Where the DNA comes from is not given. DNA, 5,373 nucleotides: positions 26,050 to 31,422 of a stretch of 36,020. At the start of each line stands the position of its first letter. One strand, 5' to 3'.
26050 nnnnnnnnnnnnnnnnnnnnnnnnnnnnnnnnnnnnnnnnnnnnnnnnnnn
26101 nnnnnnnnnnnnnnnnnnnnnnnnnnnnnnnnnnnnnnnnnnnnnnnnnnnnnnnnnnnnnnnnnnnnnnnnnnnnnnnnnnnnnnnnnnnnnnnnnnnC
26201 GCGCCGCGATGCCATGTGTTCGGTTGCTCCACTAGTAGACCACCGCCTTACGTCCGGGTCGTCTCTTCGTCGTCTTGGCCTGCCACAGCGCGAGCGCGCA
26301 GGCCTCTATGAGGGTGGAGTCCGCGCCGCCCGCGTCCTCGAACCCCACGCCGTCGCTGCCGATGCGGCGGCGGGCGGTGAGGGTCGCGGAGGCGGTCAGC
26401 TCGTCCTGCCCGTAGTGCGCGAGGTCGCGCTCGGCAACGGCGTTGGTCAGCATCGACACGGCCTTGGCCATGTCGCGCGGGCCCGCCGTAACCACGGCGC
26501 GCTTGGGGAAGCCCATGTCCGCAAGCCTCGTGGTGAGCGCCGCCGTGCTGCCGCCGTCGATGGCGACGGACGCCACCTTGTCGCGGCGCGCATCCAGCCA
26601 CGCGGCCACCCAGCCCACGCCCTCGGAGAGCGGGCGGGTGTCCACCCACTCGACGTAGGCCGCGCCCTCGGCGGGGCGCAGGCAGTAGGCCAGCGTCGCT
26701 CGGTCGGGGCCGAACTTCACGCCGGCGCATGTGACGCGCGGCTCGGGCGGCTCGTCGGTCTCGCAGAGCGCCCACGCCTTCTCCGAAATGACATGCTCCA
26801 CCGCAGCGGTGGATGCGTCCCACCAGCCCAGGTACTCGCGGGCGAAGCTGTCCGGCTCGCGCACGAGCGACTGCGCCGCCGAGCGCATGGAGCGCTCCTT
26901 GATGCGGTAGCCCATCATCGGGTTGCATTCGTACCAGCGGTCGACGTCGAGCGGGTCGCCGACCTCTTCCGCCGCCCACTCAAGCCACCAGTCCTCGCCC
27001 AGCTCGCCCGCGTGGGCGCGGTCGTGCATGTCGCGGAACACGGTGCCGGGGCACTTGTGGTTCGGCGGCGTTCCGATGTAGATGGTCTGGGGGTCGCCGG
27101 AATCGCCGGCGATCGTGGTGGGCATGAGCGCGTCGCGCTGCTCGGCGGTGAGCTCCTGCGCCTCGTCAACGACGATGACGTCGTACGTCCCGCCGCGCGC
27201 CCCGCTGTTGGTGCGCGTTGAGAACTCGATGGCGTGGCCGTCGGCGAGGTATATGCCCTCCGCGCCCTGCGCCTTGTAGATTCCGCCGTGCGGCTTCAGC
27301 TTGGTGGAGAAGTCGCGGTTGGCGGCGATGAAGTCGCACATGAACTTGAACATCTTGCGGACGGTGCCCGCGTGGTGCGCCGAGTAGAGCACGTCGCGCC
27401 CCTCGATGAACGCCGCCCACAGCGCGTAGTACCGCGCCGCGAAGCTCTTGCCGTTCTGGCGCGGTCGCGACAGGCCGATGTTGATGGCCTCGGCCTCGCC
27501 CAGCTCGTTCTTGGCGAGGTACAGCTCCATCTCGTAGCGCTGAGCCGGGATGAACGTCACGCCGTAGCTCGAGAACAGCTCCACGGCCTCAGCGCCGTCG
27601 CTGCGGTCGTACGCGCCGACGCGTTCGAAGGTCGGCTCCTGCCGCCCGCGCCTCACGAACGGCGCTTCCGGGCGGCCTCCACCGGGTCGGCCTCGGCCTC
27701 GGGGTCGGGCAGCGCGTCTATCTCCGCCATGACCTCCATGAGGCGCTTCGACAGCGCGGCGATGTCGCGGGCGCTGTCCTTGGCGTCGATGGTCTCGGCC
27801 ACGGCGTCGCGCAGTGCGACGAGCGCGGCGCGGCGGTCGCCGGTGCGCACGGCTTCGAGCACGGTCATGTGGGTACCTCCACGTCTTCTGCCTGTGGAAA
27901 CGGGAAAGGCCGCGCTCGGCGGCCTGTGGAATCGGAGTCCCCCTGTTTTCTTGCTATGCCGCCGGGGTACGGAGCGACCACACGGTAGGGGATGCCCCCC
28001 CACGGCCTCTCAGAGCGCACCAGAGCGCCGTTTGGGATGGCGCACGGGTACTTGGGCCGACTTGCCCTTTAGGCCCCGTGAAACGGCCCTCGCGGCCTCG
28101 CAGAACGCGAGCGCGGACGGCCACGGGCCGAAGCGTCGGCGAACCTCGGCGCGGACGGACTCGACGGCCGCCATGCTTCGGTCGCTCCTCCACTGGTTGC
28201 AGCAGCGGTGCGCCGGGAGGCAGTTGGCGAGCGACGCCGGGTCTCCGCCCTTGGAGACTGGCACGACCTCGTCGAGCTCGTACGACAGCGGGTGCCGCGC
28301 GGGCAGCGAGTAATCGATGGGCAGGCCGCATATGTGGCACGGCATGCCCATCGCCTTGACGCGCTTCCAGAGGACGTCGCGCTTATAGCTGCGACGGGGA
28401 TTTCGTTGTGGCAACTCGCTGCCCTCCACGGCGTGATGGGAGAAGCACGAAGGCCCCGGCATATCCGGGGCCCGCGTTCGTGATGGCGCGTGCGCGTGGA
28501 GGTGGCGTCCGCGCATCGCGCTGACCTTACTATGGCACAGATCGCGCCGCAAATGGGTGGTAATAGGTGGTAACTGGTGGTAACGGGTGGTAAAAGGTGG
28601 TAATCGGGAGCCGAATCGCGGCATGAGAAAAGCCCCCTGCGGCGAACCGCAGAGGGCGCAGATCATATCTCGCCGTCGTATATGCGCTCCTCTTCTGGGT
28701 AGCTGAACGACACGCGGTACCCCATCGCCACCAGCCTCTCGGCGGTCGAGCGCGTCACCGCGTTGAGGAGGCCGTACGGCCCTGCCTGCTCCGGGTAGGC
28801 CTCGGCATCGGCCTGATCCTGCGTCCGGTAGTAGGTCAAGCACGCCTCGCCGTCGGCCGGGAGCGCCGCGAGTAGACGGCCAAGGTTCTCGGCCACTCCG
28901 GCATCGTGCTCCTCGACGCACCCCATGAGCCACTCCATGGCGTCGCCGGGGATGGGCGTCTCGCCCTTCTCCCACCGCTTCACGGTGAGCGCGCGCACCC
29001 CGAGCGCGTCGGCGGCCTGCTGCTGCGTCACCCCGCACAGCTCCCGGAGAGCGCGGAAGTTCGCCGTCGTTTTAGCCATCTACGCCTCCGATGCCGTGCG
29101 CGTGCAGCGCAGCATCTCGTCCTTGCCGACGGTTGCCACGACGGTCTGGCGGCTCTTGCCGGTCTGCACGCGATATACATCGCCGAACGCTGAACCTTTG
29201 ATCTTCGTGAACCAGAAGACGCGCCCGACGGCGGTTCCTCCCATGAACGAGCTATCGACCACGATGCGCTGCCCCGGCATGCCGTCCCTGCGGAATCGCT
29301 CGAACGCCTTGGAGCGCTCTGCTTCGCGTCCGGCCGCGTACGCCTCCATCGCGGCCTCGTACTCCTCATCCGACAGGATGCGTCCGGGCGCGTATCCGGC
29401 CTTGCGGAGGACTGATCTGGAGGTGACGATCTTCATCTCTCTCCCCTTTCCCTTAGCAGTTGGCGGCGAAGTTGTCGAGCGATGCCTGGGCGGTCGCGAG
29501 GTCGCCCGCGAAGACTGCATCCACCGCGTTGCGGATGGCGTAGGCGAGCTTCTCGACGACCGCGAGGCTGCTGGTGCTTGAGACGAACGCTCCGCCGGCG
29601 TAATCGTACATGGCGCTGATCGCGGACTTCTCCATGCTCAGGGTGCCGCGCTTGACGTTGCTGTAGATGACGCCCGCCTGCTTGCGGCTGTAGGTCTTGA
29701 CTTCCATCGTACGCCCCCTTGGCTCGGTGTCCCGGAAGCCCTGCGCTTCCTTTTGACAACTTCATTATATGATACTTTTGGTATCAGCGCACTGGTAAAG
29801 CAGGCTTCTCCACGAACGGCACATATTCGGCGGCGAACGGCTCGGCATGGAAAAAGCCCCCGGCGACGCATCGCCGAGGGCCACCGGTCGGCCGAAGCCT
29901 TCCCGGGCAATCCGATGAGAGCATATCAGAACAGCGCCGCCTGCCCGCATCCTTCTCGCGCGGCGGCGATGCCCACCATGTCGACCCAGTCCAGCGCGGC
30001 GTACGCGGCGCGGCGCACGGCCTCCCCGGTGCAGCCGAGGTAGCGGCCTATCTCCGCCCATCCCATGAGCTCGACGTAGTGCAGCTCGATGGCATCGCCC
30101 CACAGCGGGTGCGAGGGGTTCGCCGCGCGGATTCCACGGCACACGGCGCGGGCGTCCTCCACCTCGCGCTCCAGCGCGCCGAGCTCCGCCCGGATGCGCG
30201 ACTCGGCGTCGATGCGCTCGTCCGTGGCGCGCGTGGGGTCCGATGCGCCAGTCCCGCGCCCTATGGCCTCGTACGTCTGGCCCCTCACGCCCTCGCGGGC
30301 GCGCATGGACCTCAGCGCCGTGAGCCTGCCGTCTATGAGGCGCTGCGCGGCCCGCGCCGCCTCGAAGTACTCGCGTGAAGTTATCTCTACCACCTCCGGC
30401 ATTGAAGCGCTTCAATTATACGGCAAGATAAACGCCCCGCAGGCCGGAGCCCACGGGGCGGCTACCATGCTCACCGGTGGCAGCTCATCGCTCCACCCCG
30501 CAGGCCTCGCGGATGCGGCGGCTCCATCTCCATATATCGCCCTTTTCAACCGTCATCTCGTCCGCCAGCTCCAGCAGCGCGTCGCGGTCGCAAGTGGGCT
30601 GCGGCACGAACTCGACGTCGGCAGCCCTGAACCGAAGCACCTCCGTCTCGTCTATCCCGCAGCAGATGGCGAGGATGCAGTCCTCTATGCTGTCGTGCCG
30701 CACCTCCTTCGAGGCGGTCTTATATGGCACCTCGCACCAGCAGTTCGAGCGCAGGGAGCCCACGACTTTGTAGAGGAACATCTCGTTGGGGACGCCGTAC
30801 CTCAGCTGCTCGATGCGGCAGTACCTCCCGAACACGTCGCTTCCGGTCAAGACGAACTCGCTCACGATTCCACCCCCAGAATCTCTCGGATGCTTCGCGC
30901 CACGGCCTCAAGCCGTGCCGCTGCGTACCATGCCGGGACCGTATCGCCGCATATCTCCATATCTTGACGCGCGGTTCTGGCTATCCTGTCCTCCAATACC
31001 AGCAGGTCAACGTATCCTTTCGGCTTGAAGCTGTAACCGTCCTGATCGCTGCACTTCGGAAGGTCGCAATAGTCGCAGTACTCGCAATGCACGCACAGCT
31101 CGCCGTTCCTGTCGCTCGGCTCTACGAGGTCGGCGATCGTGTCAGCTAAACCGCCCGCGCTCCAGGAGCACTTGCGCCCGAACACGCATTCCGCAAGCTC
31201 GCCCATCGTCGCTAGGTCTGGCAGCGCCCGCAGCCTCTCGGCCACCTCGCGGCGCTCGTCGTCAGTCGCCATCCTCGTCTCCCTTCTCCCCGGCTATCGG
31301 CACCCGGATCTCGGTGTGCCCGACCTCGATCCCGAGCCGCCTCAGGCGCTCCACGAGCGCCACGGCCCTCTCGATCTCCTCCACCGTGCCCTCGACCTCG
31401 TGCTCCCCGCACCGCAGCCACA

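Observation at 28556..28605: Five perfect tandem 10-bp repeats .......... between the mini-operon terminator and the HNH-TerS-TerL genes; a GGTAAT-type motif recurs at other regulatory sites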

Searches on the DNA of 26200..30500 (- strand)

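Call 9: search_dna_similar(query=window:26200-30500:-, collection=phages, mode=distant, max_rows=25)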
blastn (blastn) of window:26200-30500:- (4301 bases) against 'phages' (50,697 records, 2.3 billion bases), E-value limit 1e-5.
Records with a match: 3; places in all: 3; records where one place covers at least 80% of the query: 0.
Best place of each record, by identity: 80-90% 2; 60-80% 1.
By first word of the organism name: Mycobacterium 2; Bifidobacterium 1.
By host as written in the record: Mycobacterium smegmatis mc2 155 2; Bifidobacterium asteroides 1.
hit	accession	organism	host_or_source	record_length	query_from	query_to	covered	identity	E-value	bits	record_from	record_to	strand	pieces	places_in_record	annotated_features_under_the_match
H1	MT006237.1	Bifidobacterium phage BigBern1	Bifidobacterium asteroides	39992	3334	3495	4%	68.9%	5e-6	62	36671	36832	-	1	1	hypothetical protein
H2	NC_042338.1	Mycobacterium phage MacnCheese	Mycobacterium smegmatis mc2 155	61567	2162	2230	2%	81.4%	5e-6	62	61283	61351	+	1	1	99: HNH endonuclease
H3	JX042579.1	Mycobacterium phage MacnCheese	Mycobacterium smegmatis mc2 155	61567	2162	2230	2%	81.4%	5e-6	62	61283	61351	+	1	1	99: HNH endonuclease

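Call 68: search_rna_families(source=window, start=27600, end=30000, threshold=evalue, max_evalue=1)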
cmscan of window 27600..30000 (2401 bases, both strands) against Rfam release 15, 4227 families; matches with E-value up to 1: 1.
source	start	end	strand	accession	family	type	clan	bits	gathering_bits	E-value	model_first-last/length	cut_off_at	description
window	29849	29923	-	RF00021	Spot_42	Gene; sRNA;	-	20.1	80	0.86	1-115/115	no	Spot 42 RNA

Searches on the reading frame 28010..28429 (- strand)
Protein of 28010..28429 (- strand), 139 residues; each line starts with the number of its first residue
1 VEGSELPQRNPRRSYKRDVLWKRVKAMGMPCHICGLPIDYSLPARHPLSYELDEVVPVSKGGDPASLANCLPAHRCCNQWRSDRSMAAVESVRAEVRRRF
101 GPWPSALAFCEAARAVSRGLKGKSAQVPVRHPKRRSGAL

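Call 10: search_protein_families(library=pfam, proteins=[window:28010-28429:-], max_evalue=0.01)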
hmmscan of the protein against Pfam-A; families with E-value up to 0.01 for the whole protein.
window:28010-28429:- (139 aa): 1 family
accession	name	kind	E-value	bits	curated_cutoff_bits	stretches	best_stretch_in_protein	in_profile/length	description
PF01844.29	HNH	-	0.0057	17.2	21.4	1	31-83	1-46/47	HNH endonuclease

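Call 30: search_protein_families(library=phrogs, proteins=[window:28010-28429:-], max_evalue=0.01)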
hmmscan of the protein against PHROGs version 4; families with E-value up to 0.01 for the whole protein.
window:28010-28429:- (139 aa): 11 families
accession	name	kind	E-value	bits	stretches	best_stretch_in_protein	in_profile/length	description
phrog_338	-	DNA, RNA and nucleotide metabolism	3.1e-23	83.7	1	10-87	187-265/340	HNH endonuclease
phrog_8660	-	DNA, RNA and nucleotide metabolism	8.6e-08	33.5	1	24-97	120-193/196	HNH endonuclease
phrog_9508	-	DNA, RNA and nucleotide metabolism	1.2e-07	32.8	1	22-84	14-74/171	HNH endonuclease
phrog_5718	-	DNA, RNA and nucleotide metabolism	4.3e-07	30.3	1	8-88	108-180/394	HNH endonuclease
phrog_17283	-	DNA, RNA and nucleotide metabolism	6.9e-07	30.5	1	44-85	3-44/71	HNH endonuclease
phrog_1035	-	DNA, RNA and nucleotide metabolism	1.3e-06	29.5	1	15-85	142-214/271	endonuclease VII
phrog_6050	-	DNA, RNA and nucleotide metabolism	6.3e-05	22.9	1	24-88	307-364/402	HNH endonuclease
phrog_12400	-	DNA, RNA and nucleotide metabolism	0.00086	20.4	1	29-87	30-90/157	HNH endonuclease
phrog_16986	-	unknown function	0.0048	17.5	1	12-87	4-71/248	-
phrog_14711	-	unknown function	0.0084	17.2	0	62-105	24-68/69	-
phrog_9443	-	DNA, RNA and nucleotide metabolism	0.0094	16.7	0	9-41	79-111/170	HNH endonuclease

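Call 31: search_protein_families(library=ncbifam, proteins=[window:28010-28429:-], max_evalue=0.1)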
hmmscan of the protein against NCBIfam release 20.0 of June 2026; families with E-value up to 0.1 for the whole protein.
window:28010-28429:- (139 aa): 0 families

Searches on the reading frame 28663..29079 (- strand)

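Call 10: search_protein_families(library=pfam, proteins=[window:28663-29079:-], max_evalue=0.01)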
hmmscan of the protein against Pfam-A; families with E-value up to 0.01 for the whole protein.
window:28663-29079:- (138 aa): 4 families
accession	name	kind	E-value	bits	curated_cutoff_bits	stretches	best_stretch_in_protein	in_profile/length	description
PF01381.28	HTH_3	-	1.4e-07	31.9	23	1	9-44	2-37/55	Helix-turn-helix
PF13560.12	HTH_31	-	2.9e-07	31.2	27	1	8-51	6-50/64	Helix-turn-helix domain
PF08965.17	Aca2_YdiL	-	0.00036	21.1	23.8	1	7-88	5-85/118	Aca2/YdiL-like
PF08281.18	Sigma70_r4_2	-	0.005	16.9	25.7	0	11-36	21-46/54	Sigma-70, region 4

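Call 30: search_protein_families(library=phrogs, proteins=[window:28663-29079:-], max_evalue=0.01)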
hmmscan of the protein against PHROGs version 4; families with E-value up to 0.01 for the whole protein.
window:28663-29079:- (138 aa): 19 families
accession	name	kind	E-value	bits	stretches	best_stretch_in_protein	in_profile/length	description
phrog_7950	-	transcription regulation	2.9e-07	31.5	1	4-39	8-43/68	transcriptional repressor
phrog_955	-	DNA, RNA and nucleotide metabolism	4.3e-06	27.5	1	7-64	28-85/142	HTH DNA binding protein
phrog_2328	-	transcription regulation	1.2e-05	26.1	1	9-50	21-63/128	transcriptional repressor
phrog_2104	-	unknown function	3.6e-05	24.9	1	7-64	43-99/103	-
phrog_4836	-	transcription regulation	3.8e-05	24.3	1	5-48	77-119/194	CII-like regulator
phrog_6962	-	unknown function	0.00013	23.1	1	10-42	8-40/73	-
phrog_8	-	transcription regulation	0.00013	22.6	1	9-57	165-221/346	transcriptional regulator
phrog_4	-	transcription regulation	0.00049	20.2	1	7-51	140-177/400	transcriptional repressor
phrog_4779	-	transcription regulation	0.00098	20.6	1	5-44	4-43/98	transcriptional regulator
phrog_2967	-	transcription regulation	0.0015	19.2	1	2-50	9-57/225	transcriptional regulator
phrog_38149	-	unknown function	0.0018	19.2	1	3-39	8-44/190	-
phrog_14076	-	transcription regulation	0.0021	19.5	1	4-46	14-59/86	transcriptional regulator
phrog_5823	-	transcription regulation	0.0033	17.6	1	3-46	6-49/404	transcriptional regulator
phrog_6499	-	transcription regulation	0.0035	17.8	1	9-49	12-58/157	transcriptional regulator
phrog_1729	-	unknown function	0.0045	18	1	7-38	81-114/142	-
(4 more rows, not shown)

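Call 31: search_protein_families(library=ncbifam, proteins=[window:28663-29079:-], max_evalue=0.1)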
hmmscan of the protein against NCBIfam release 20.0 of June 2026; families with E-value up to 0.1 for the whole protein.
window:28663-29079:- (138 aa): 11 families
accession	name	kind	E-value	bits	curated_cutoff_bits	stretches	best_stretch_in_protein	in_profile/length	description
NF040522.1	VC1465_fam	subfamily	6.4e-08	32.6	70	1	8-48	1-41/111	VC1465 family Xer recombination activation factor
TIGR03830.1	CxxCG_CxxCG_HTH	subfamily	1.6e-07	31.2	61.8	1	6-61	68-122/127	type II TA system antitoxin MqsA family protein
NF047542.1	telomere_Tap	equivalog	2.4e-05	23.2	600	1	9-41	23-55/695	telomere-associated protein Tap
NF041951.1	phage_RstR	subfamily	6.4e-05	23.2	80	1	5-41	4-40/108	RstR family transcriptional repressor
NF058600.1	TransRegSco1979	equivalog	0.00053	19.1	350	1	7-45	12-50/280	Sco1979 family transcriptional regulator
NF041265.1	NadS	equivalog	0.0022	18.2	60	1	5-40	32-67/94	NadS family protein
TIGR03070.1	couple_hipB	subfamily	0.0051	16.7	71.65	1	9-41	8-40/58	type II toxin-antitoxin system Y4mF family antitoxin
NF007481.0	PRK10072.1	equivalog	0.0085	16.6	110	1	4-40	34-70/96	HTH-type transcriptional regulator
NF007257.0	PRK09706.1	subfamily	0.013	15.3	101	1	9-46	11-48/135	transcriptional repressor DicA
TIGR03879.1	near_KaiC_dom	domain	0.06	13.8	65.1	0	10-61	29-78/91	probable regulatory domain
NF008109.0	PRK10856.1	equivalog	0.099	12.3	208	0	4-42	15-53/334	cytoskeleton protein RodZ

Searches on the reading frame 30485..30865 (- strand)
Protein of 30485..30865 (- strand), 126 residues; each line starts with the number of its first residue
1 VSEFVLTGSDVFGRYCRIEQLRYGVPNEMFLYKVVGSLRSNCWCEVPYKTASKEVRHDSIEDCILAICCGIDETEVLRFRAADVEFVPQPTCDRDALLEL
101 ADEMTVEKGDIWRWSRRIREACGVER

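Call 10: search_protein_families(library=pfam, proteins=[window:30485-30865:-], max_evalue=0.01)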
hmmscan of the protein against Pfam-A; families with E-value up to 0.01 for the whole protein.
window:30485-30865:- (126 aa): 0 families

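Call 30: search_protein_families(library=phrogs, proteins=[window:30485-30865:-], max_evalue=0.01)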
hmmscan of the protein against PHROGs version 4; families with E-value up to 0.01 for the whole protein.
window:30485-30865:- (126 aa): 1 family
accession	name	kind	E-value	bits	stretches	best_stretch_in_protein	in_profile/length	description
phrog_18349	-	unknown function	1.6e-26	93.5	1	1-87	1-91/100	-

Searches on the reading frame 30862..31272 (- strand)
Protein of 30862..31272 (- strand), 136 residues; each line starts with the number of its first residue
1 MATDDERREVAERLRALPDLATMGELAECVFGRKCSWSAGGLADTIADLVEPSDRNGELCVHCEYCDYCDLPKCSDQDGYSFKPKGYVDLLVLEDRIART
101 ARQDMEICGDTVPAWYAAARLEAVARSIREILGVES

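Call 10: search_protein_families(library=pfam, proteins=[window:30862-31272:-], max_evalue=0.01)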
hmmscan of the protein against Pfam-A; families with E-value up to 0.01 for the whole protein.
window:30862-31272:- (136 aa): 0 families

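Call 30: search_protein_families(library=phrogs, proteins=[window:30862-31272:-], max_evalue=0.01)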
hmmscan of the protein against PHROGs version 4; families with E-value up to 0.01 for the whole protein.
window:30862-31272:- (136 aa): 1 family
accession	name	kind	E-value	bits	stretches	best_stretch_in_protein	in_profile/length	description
phrog_21525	-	unknown function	3.2e-05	25.4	1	1-68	1-79/108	-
